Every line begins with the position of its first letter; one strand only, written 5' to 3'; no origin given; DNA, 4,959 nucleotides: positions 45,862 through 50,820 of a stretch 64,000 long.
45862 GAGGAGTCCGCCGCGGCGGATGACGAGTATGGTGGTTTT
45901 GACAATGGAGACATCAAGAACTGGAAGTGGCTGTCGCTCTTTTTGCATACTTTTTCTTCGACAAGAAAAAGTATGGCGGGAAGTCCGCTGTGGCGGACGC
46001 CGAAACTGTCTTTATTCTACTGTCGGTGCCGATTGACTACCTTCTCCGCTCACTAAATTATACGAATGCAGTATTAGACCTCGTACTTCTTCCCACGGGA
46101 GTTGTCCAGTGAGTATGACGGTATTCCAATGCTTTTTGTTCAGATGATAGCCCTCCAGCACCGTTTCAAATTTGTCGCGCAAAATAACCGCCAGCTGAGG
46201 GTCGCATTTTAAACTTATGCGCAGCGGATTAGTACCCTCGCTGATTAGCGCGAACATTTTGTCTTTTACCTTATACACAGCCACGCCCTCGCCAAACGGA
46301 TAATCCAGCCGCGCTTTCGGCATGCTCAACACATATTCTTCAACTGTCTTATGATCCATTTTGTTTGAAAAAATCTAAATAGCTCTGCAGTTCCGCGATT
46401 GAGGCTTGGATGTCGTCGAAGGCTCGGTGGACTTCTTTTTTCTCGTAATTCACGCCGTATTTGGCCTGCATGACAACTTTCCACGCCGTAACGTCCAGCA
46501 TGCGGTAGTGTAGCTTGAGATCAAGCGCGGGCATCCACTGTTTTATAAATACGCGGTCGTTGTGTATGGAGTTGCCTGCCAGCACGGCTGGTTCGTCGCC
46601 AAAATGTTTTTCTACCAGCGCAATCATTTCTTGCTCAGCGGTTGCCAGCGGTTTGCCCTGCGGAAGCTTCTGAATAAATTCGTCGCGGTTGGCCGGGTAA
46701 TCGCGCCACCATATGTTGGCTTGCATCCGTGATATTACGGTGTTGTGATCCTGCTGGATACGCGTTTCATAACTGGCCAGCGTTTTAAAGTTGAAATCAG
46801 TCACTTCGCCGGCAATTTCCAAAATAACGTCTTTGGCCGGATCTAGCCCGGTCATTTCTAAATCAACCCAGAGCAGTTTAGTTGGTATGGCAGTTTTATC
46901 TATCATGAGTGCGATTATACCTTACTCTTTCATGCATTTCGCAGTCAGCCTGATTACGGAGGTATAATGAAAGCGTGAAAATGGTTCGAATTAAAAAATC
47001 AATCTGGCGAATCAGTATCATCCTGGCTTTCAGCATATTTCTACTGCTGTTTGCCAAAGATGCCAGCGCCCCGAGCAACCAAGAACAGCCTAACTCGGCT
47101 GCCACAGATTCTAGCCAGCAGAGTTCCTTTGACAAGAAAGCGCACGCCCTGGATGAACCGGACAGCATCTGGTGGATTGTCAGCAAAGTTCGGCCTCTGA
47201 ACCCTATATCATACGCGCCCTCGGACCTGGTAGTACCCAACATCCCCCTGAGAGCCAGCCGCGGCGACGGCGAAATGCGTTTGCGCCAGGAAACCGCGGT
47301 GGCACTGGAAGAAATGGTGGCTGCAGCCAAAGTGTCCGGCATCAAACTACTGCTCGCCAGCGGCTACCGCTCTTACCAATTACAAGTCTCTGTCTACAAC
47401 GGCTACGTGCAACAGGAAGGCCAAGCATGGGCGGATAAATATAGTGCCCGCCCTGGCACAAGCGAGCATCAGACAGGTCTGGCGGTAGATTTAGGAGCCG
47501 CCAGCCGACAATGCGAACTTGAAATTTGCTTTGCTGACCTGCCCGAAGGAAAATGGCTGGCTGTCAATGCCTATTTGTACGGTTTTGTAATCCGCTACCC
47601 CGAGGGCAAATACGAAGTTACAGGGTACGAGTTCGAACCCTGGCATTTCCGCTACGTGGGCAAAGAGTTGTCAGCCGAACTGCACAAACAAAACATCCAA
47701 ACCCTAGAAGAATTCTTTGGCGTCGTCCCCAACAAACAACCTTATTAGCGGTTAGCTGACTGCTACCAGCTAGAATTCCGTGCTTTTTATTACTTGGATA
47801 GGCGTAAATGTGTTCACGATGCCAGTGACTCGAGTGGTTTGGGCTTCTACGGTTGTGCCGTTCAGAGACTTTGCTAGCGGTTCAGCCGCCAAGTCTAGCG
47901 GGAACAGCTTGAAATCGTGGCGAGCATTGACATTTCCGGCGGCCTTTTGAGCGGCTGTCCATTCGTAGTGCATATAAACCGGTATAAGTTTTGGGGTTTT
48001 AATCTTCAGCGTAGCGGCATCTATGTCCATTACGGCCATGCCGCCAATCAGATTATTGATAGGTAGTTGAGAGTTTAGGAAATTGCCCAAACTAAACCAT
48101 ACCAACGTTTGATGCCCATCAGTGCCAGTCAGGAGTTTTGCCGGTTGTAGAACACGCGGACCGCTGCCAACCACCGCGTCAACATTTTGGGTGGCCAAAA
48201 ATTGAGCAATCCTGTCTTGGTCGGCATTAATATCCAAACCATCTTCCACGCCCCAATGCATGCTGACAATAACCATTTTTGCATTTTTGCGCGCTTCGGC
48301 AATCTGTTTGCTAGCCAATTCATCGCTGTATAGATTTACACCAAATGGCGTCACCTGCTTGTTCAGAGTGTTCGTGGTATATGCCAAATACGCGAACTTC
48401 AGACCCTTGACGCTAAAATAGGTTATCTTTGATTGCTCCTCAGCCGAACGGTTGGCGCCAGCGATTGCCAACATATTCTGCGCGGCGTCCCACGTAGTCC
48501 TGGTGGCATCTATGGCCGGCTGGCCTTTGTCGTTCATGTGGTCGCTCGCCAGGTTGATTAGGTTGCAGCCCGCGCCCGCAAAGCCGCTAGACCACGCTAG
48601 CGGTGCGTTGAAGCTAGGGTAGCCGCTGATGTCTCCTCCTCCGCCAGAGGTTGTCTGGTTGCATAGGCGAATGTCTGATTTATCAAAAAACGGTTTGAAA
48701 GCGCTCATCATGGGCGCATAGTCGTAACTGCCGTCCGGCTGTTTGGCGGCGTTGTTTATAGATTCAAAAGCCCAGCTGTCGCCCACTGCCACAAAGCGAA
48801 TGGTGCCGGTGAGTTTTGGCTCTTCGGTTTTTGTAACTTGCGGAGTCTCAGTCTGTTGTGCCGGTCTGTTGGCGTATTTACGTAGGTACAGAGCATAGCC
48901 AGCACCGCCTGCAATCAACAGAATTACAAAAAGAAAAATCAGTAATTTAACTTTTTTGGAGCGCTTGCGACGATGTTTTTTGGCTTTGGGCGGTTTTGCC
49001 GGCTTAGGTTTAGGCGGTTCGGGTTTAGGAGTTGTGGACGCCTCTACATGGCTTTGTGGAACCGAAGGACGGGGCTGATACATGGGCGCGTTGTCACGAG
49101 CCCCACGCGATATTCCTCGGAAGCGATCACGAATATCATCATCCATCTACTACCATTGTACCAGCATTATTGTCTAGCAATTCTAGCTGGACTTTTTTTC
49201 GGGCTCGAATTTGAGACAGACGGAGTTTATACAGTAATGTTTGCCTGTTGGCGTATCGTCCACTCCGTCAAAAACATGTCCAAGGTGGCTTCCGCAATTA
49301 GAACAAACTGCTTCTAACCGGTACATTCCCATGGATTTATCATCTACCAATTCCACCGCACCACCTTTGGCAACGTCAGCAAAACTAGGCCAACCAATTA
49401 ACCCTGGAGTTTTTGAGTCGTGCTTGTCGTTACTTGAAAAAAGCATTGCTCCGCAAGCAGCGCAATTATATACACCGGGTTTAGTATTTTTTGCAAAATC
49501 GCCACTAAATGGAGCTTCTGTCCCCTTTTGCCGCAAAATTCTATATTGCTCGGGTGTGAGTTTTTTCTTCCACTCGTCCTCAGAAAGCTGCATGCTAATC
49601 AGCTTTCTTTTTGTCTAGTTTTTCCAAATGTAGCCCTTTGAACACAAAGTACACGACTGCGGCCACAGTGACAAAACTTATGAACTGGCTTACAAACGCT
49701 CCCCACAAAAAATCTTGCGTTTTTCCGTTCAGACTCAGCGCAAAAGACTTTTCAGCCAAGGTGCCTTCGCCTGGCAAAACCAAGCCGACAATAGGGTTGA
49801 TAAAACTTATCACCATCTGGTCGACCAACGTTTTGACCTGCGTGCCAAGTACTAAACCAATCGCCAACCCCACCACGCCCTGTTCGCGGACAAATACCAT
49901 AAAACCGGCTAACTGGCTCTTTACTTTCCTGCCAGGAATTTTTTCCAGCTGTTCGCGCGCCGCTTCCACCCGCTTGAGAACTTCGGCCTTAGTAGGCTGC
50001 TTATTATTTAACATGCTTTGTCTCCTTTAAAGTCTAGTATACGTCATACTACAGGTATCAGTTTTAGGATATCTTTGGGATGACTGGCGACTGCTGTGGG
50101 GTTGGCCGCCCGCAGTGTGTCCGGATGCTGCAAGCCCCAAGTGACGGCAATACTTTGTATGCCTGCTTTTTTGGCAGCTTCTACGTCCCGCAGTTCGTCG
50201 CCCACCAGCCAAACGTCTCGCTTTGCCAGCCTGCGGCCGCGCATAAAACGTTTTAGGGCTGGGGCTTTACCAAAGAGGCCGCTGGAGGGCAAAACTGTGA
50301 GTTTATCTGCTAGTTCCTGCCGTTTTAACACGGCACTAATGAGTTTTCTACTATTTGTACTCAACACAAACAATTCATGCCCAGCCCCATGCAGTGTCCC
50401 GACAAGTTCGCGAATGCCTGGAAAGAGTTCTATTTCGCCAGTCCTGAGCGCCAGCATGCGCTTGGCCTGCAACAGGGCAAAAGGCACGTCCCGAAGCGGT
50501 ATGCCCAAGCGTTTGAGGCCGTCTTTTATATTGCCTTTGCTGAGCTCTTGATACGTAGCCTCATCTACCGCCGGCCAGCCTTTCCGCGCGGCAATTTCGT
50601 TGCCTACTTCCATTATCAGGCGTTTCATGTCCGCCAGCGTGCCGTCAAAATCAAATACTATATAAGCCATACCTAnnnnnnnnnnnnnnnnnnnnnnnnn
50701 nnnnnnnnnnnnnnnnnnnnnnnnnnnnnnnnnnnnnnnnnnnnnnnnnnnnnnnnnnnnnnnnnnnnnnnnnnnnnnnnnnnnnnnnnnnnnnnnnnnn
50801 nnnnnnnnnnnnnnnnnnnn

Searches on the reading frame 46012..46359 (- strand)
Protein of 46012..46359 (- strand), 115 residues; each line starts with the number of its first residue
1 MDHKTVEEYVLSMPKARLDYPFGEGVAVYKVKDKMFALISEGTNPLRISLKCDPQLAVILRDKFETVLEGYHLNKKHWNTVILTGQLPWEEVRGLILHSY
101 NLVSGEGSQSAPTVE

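Call 16: search_protein_families(library=pfam, proteins=[window:46012-46359:-])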
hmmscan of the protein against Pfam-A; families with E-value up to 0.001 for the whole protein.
window:46012-46359:- (115 aa): 1 family
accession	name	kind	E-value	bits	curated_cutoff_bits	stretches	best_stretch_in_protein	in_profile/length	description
PF04237.18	YjbR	-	4.1e-28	98.3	30.1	1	11-102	1-88/88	YjbR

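Call 42: find_encoding_contigs(protein=window:46012-46359:-, flank=3000, max_places=6)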
Protein window:46012-46359:- (115 aa): 4 contigs read that carry it; 2 places shown.
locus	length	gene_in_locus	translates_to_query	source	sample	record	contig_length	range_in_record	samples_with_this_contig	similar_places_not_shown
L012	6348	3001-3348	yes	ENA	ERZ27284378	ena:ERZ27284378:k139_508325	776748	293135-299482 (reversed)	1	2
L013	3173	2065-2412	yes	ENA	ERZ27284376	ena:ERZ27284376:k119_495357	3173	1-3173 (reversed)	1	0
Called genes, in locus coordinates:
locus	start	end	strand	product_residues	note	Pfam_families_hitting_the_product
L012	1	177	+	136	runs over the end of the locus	PF01641:SelR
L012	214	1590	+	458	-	PF09587:PGA_cap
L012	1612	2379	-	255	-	PF02557:VanY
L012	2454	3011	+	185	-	PF00929:RNase_T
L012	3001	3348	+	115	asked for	PF04237:YjbR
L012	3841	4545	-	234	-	-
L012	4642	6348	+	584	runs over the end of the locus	PF01807:Zn_ribbon_DnaG, PF08275:DNAG_N, PF01751:Toprim, PF13155:Toprim_2, PF13662:Toprim_4, PF10410:DnaB_bind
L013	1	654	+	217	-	?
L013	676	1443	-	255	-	PF02557:VanY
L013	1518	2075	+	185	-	PF00929:RNase_T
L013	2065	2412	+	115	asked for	PF04237:YjbR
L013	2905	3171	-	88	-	?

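Call 81: find_homologous_proteins(query=window:46012-46359:-, max_evalue=1e-20)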
Query window:46012-46359:- (115 aa): 7943 proteins with E <= 1e-20 among 8000 candidates; the best 120 are listed.
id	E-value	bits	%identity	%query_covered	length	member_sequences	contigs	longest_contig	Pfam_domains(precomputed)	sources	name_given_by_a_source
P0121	7.2e-64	231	87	100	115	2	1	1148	PF04237.19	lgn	-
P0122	2.2e-62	226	83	100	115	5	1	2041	PF04237.19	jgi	jgi:predicted DNA-binding protein (MmcQ/YjbR family)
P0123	6.2e-62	225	85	99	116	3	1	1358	PF04237.19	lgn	-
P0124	2.3e-61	223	88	97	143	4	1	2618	PF04237.19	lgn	-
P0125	2.4e-61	223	86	100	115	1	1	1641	PF04237.19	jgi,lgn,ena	-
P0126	3.2e-61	222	85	100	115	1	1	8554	PF04237.19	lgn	-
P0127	3.4e-61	222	85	100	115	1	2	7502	PF04237.19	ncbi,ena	-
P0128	4.5e-61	222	84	100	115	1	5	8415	PF04237.19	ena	-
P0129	4.7e-61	222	86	100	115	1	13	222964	PF04237.19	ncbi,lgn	-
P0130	1.0e-60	221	88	97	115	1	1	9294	PF04237.19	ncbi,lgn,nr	ncbi:MAG TPA: MmcQ/YjbR family DNA-binding protein [Candidatus Limnocylindrales bacterium]|nr:MmcQ/Y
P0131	1.2e-60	221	83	100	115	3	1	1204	PF04237.19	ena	-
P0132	3.6e-60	219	83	97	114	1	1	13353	PF04237.19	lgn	-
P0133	6.5e-60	218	83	100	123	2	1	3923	PF04237.19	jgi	jgi:predicted DNA-binding protein (MmcQ/YjbR family)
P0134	1.2e-59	217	86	98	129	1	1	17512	PF04237.19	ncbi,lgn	-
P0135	1.3e-59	217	82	99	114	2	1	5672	PF04237.19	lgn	-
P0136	2.0e-59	217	90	91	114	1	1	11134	PF04237.19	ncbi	-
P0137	4.1e-59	216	84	97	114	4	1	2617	PF04237.19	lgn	-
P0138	4.8e-59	215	81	98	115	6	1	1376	PF04237.19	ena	-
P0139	5.8e-59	215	84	97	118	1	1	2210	PF04237.19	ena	-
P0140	7.2e-59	215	79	99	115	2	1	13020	PF04237.19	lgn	-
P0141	7.3e-59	215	82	100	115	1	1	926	PF04237.19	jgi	jgi:predicted DNA-binding protein (MmcQ/YjbR family)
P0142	8.9e-59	215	80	100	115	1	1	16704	PF04237.19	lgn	-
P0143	1.0e-58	214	84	100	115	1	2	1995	PF04237.19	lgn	-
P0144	1.4e-58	214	83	97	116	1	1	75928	PF04237.19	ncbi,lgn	ncbi:MAG: MmcQ/YjbR family DNA-binding protein [Patescibacteria group bacterium]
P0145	1.8e-58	214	84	97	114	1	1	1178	PF04237.19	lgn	-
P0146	1.8e-58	214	82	100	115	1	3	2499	PF04237.19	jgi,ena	-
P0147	2.8e-58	213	81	99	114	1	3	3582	PF04237.19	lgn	-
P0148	3.1e-58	213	83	98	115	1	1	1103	PF04237.19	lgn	-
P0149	3.1e-58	213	87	95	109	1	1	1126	PF04237.19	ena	-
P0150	3.5e-58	213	82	100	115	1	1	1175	PF04237.19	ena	-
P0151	4.1e-58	212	81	98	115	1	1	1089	PF04237.19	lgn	-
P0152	4.3e-58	212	82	98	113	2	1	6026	PF04237.19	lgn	-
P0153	4.7e-58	212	81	98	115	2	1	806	PF04237.19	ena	-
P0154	1.1e-57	211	81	100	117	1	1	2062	PF04237.19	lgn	-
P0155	1.2e-57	211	83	98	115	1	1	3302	PF04237.19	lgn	-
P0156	1.5e-57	211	80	97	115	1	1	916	PF04237.19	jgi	jgi:predicted DNA-binding protein (MmcQ/YjbR family)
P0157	4.7e-57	209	81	99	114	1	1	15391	PF04237.19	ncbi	-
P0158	5.3e-57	209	79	100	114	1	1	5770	PF04237.19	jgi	-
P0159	6.2e-57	209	86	91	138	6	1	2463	PF04237.19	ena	-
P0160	6.7e-57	209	79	98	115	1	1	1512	PF04237.19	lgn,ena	-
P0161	1.2e-56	208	81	99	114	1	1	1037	PF04237.19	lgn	-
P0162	1.5e-56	207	79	97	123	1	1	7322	PF04237.19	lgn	-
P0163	1.8e-56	207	85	91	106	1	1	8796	PF04237.19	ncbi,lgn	-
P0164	2.5e-56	207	86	91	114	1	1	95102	PF04237.19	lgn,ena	-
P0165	3.0e-56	206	80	99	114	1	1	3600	PF04237.19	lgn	-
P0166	6.1e-56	205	84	96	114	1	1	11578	PF04237.19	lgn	-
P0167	6.6e-56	205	85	91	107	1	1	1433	PF04237.19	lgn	-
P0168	8.9e-56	205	85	91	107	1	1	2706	PF04237.19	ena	-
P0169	1.2e-55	205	81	94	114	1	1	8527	PF04237.19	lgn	-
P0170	1.2e-55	205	81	98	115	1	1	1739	PF04237.19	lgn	-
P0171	1.4e-55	204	81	94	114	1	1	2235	PF04237.19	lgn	-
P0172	1.5e-55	204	83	91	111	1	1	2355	PF04237.19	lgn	-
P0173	1.6e-55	204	84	91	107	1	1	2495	PF04237.19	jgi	-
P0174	1.7e-55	204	87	90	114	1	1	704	PF04237.19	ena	-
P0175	1.8e-55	204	85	91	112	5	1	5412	PF04237.19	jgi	jgi:predicted DNA-binding protein (MmcQ/YjbR family)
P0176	1.9e-55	204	78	100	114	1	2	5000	PF04237.19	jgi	jgi:predicted DNA-binding protein (MmcQ/YjbR family)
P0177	1.9e-55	204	78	100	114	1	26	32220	PF04237.19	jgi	jgi:predicted DNA-binding protein (MmcQ/YjbR family)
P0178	2.3e-55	204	84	91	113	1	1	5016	PF04237.19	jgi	jgi:predicted DNA-binding protein (MmcQ/YjbR family)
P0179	2.3e-55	204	85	91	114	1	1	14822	PF04237.19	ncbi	-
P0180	2.4e-55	204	84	91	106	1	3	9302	PF04237.19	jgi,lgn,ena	-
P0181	2.8e-55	203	79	97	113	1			PF04237.19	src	-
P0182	3.3e-55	203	77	99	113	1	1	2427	PF04237.19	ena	-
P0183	3.5e-55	203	83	91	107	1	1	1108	PF04237.19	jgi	-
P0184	3.9e-55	203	79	98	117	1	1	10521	PF04237.19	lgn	-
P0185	4.2e-55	203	83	96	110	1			PF04237.19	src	-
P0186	4.3e-55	203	80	100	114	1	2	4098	PF04237.19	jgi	jgi:predicted DNA-binding protein (MmcQ/YjbR family)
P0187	4.9e-55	203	84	91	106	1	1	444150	PF04237.19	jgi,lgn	jgi:predicted DNA-binding protein (MmcQ/YjbR family)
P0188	7.1e-55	202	79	97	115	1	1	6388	PF04237.19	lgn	-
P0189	8.4e-55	202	84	91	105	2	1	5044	PF04237.19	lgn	-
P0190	1.1e-54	201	73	99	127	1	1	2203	PF04237.19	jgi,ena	-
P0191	1.4e-54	201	84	91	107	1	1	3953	PF04237.19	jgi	jgi:predicted DNA-binding protein (MmcQ/YjbR family)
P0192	1.4e-54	201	82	91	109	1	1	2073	PF04237.19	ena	-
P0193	1.7e-54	201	84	91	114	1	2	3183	PF04237.19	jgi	jgi:predicted DNA-binding protein (MmcQ/YjbR family)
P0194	1.8e-54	201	82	91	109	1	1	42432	PF04237.19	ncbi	ncbi:MmcQ/YjbR family DNA-binding protein [soil metagenome]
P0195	2.0e-54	201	82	91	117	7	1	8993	PF04237.19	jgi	-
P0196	2.4e-54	200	80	95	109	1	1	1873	PF04237.19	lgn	-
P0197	2.4e-54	200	82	90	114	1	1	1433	PF04237.19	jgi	jgi:predicted DNA-binding protein (MmcQ/YjbR family)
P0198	3.2e-54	200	77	99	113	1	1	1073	PF04237.19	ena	-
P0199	3.2e-54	200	81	96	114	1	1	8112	PF04237.19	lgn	-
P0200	3.7e-54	200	86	90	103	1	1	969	PF04237.19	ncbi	-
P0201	4.0e-54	200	77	100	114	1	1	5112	PF04237.19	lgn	-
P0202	4.5e-54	199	82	91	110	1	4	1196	PF04237.19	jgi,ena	jgi:predicted DNA-binding protein (MmcQ/YjbR family)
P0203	4.6e-54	199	76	94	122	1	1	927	PF04237.19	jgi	jgi:predicted DNA-binding protein (MmcQ/YjbR family)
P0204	5.1e-54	199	78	100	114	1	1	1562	PF04237.19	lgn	-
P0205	5.5e-54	199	80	91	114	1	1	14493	PF04237.19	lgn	-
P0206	5.7e-54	199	83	91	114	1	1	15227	PF04237.19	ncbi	-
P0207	6.2e-54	199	77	96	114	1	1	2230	PF04237.19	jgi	jgi:predicted DNA-binding protein (MmcQ/YjbR family)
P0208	6.2e-54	199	83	91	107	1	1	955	PF04237.19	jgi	-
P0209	6.4e-54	199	79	98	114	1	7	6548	PF04237.19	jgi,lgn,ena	-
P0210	6.8e-54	199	82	91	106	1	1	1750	PF04237.19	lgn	-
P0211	7.1e-54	199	80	96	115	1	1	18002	PF04237.19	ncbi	-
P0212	7.1e-54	199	83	91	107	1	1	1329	PF04237.19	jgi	jgi:predicted DNA-binding protein (MmcQ/YjbR family)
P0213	7.6e-54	199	77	100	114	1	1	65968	PF04237.19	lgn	-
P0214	8.0e-54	199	81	90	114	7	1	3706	PF04237.19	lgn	-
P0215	9.5e-54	198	82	91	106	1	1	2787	PF04237.19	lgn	-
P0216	1.1e-53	198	76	100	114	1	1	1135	PF04237.19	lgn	-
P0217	1.1e-53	198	83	91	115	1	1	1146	PF04237.19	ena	-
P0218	1.1e-53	198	82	91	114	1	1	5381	PF04237.19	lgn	-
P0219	1.2e-53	198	82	91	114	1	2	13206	PF04237.19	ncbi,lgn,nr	ncbi:MAG TPA: MmcQ/YjbR family DNA-binding protein [Candidatus Saccharimonadales bacterium]|nr:MmcQ/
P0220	1.2e-53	198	82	91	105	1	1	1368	PF04237.19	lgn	-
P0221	1.3e-53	198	83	91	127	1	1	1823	PF04237.19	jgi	jgi:predicted DNA-binding protein (MmcQ/YjbR family)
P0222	1.4e-53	198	80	91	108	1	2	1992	PF04237.19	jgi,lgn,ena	-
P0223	1.6e-53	198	78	91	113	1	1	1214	PF04237.19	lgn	-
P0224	1.6e-53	198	80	91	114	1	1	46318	PF04237.19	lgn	-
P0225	1.7e-53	198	81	91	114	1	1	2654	PF04237.19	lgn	-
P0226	1.7e-53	198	82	91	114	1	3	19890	PF04237.19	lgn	-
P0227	1.7e-53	198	82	91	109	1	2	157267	PF04237.19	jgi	jgi:predicted DNA-binding protein (MmcQ/YjbR family)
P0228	1.8e-53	198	82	91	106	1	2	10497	PF04237.19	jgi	jgi:predicted DNA-binding protein (MmcQ/YjbR family)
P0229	1.9e-53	197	81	91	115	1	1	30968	PF04237.19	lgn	-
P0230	1.9e-53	197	78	96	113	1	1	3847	PF04237.19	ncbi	-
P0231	2.0e-53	197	84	91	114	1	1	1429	PF04237.19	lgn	-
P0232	2.0e-53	197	83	90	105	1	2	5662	PF04237.19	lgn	-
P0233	2.3e-53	197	83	91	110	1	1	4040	PF04237.19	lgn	-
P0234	2.3e-53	197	75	99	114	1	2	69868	PF04237.19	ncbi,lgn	-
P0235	2.4e-53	197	81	91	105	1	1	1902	PF04237.19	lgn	-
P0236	2.6e-53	197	79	90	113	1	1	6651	PF04237.19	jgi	jgi:predicted DNA-binding protein (MmcQ/YjbR family)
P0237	2.7e-53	197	74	100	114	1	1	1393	PF04237.19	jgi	-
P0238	2.7e-53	197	83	91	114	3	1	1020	PF04237.19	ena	-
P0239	2.8e-53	197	78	95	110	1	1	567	PF04237.19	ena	-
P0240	2.8e-53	197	81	91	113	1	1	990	PF04237.19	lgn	-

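Call 82: find_encoding_contigs(protein=P0129, flank=2000, max_places=10)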
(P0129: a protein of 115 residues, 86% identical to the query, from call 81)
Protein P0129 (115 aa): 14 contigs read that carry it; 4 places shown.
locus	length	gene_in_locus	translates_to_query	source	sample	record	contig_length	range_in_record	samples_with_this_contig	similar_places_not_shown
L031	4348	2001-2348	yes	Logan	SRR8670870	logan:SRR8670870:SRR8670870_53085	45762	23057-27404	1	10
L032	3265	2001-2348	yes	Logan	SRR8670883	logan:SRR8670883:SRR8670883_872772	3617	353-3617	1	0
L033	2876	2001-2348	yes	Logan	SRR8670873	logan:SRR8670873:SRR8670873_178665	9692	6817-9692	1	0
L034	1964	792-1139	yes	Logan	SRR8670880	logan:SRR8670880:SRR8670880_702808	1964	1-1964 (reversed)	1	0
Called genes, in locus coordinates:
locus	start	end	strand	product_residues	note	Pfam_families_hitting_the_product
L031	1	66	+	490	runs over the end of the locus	PF09587:PGA_cap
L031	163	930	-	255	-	PF02557:VanY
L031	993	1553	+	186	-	PF00929:RNase_T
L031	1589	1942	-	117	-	PF05656:DUF805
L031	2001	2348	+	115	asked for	PF04237:YjbR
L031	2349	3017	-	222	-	-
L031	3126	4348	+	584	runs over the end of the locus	PF01807:Zn_ribbon_DnaG, PF08275:DNAG_N, PF01751:Toprim, PF13155:Toprim_2, PF13662:Toprim_4, PF10410:DnaB_bind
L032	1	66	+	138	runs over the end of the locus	?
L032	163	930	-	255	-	PF02557:VanY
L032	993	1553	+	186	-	PF00929:RNase_T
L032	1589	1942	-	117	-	PF05656:DUF805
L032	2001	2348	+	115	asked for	PF04237:YjbR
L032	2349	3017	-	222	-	-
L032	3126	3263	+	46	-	?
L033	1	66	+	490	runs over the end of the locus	PF09587:PGA_cap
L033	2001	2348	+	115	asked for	PF04237:YjbR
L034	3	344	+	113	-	?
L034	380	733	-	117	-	PF05656:DUF805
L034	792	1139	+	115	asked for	PF04237:YjbR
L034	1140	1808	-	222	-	-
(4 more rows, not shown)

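Call 83: find_encoding_contigs(protein=P0136, flank=2500, max_places=4)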
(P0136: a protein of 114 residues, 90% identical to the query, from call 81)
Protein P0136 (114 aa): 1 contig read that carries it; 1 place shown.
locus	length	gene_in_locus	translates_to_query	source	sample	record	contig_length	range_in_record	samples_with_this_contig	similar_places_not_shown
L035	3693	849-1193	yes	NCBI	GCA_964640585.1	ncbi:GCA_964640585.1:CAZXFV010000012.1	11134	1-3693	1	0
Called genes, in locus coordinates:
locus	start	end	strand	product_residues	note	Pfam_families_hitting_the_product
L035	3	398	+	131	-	?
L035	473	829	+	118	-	-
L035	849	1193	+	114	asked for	PF04237:YjbR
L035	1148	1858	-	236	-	-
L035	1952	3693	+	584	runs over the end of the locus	PF01807:Zn_ribbon_DnaG, PF08275:DNAG_N, PF01751:Toprim, PF13155:Toprim_2, PF13662:Toprim_4, PF10410:DnaB_bind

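Call 84: find_encoding_contigs(protein=P0124, flank=2500, max_places=4)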
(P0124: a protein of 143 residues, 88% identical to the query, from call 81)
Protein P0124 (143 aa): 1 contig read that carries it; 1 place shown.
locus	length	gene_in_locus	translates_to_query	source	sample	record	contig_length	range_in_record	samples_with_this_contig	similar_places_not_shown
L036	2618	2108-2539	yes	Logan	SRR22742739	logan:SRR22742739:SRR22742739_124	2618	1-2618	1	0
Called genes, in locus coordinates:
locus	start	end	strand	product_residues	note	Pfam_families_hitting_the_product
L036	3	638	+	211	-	?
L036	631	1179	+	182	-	PF00929:RNase_T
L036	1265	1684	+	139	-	-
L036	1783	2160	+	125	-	-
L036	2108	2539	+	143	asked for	PF04237:YjbR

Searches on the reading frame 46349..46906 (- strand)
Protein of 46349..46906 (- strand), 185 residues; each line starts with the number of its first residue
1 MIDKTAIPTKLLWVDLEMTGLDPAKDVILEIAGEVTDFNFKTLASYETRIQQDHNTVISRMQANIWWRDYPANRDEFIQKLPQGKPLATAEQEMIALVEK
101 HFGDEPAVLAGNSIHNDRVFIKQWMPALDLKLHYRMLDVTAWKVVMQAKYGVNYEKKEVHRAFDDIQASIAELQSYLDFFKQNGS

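Call 16: search_protein_families(library=pfam, proteins=[window:46349-46906:-])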
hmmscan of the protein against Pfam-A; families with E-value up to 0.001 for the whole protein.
window:46349-46906:- (185 aa): 2 families
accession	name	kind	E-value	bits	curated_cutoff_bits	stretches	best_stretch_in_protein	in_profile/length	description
PF00929.31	RNase_T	-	1.4e-17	65.1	24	1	12-172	1-163/164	Exonuclease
PF16473.11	Rv2179c-like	-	0.00066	19.9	27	1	12-168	3-168/177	3'-5' exoribonuclease Rv2179c-like domain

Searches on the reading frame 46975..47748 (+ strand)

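Call 16: search_protein_families(library=pfam, proteins=[window:46975-47748:+])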
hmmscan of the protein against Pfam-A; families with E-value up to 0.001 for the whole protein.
window:46975-47748:+ (257 aa): 1 family
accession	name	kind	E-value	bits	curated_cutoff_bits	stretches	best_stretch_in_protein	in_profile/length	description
PF02557.22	VanY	-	1.2e-42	145.3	25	1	101-230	2-132/132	D-alanyl-D-alanine carboxypeptidase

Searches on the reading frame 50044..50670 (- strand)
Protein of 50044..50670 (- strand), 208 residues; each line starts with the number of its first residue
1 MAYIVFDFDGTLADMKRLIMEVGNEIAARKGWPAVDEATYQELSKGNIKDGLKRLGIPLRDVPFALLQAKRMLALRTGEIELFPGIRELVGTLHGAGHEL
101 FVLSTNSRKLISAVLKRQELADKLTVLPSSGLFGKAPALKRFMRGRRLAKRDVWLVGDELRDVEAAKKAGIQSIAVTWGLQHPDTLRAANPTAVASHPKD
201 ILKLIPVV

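Call 101: search_protein_families(library=pfam, proteins=[window:50044-50670:-], max_evalue=0.0001)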
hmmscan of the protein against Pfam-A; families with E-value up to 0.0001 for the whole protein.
window:50044-50670:- (208 aa): 4 families
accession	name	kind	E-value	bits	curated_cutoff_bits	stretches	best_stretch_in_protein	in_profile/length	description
PF13419.12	HAD_2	-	9.3e-26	91.5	23.8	1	4-176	1-178/178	Haloacid dehalogenase-like hydrolase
PF00702.32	Hydrolase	-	1.1e-15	59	26.4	1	3-170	3-191/191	haloacid dehalogenase-like hydrolase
PF12710.13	HAD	-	3.9e-12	47.4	27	1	4-167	1-189/189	haloacid dehalogenase-like hydrolase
PF13242.12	Hydrolase_like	-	7.8e-11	42.2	22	1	138-197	9-71/75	HAD-hyrolase-like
